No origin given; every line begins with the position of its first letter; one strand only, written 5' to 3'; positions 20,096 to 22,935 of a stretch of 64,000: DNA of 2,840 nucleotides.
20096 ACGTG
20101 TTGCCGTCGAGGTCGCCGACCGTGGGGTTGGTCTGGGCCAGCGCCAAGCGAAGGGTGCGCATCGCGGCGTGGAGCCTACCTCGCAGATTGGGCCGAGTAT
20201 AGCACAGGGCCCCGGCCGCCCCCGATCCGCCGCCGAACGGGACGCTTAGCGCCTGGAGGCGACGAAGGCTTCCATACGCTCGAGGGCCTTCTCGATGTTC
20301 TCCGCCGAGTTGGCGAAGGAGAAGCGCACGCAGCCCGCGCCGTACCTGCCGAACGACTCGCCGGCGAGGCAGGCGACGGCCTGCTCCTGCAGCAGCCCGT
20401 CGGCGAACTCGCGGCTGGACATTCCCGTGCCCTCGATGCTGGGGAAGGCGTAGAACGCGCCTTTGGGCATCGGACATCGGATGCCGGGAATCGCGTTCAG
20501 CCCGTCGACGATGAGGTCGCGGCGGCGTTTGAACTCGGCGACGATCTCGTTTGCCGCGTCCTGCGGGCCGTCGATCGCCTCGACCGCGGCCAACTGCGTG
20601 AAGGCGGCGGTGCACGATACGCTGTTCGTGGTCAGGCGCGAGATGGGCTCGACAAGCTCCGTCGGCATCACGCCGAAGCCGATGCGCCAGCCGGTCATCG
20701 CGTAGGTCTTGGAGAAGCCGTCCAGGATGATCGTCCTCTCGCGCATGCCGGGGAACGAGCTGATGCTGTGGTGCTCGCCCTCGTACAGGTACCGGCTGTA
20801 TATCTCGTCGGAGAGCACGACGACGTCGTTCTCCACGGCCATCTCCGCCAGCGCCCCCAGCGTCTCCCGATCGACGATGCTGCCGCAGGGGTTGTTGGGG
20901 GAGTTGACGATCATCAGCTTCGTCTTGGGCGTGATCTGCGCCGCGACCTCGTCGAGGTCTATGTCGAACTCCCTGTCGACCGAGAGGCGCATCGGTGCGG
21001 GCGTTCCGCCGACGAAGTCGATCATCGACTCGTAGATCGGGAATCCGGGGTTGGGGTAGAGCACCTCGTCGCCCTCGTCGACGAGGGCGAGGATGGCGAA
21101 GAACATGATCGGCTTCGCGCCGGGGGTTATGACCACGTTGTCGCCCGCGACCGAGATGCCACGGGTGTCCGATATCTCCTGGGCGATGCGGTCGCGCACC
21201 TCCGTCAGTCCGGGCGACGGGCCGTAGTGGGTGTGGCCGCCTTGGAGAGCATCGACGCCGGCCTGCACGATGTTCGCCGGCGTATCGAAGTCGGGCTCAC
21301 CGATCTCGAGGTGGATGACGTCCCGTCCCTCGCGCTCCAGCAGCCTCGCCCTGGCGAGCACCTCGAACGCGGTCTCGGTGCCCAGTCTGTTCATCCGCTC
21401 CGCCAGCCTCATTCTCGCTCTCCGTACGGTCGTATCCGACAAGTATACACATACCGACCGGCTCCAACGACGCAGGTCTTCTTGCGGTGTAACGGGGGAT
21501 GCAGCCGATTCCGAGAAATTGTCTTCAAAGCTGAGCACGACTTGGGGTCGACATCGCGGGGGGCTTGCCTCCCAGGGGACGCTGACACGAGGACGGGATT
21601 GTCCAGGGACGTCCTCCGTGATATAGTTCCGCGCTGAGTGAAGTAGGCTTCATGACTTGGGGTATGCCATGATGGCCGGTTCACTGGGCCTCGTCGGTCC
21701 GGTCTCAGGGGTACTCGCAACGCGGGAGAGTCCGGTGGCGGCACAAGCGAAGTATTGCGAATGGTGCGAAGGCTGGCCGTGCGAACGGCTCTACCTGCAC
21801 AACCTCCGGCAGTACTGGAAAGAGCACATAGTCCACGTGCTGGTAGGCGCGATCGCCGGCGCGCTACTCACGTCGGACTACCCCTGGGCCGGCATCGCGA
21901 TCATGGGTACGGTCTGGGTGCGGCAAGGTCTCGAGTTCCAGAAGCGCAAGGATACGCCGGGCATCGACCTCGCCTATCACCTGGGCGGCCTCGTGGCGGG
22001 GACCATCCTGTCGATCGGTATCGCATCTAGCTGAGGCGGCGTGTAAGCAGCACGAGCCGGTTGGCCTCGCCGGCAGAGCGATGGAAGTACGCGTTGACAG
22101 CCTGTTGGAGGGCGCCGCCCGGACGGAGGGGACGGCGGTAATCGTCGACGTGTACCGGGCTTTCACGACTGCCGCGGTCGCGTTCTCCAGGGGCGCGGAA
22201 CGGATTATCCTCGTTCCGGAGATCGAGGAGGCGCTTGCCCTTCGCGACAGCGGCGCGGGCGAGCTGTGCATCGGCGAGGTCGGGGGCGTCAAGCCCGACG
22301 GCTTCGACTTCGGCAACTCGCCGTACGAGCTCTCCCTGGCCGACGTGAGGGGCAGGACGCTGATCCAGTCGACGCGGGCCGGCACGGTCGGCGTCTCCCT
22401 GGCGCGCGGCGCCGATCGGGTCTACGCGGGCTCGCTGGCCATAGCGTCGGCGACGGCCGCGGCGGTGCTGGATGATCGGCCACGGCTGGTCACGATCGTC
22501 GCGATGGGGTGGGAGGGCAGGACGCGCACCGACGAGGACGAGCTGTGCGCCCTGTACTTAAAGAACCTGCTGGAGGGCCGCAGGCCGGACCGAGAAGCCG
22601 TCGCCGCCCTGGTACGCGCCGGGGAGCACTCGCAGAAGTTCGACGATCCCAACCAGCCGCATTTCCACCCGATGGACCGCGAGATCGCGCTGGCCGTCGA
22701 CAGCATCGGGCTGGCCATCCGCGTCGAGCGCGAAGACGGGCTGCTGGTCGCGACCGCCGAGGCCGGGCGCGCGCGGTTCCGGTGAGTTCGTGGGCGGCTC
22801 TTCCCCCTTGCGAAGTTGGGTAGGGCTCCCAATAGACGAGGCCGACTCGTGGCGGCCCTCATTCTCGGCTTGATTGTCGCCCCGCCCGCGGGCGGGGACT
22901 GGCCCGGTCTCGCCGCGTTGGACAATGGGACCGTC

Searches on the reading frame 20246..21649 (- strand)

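Call 77: search_protein_families(library=pfam, proteins=[window:20246-21649:-], max_evalue=0.0001)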
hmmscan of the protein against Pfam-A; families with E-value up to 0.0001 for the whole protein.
window:20246-21649:- (467 aa): 2 families
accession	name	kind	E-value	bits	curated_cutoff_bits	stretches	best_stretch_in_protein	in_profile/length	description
PF00155.27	Aminotran_1_2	-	3.2e-66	224.4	19.7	1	110-458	2-360/361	Aminotransferase class I and II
PF01053.26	Cys_Met_Meta_PP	-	4.5e-06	25.9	27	1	182-282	80-174/381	Cys/Met metabolism PLP-dependent enzyme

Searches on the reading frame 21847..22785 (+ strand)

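Call 77: search_protein_families(library=pfam, proteins=[window:21847-22785:+], max_evalue=0.0001)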
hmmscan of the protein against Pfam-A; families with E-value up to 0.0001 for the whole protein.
window:21847-22785:+ (312 aa): 1 family
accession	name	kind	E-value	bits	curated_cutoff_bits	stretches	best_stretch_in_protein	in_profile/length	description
PF04029.19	2-ph_phosp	-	1.5e-40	139.2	26.4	1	92-245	11-164/226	2-phosphosulpholactate phosphatase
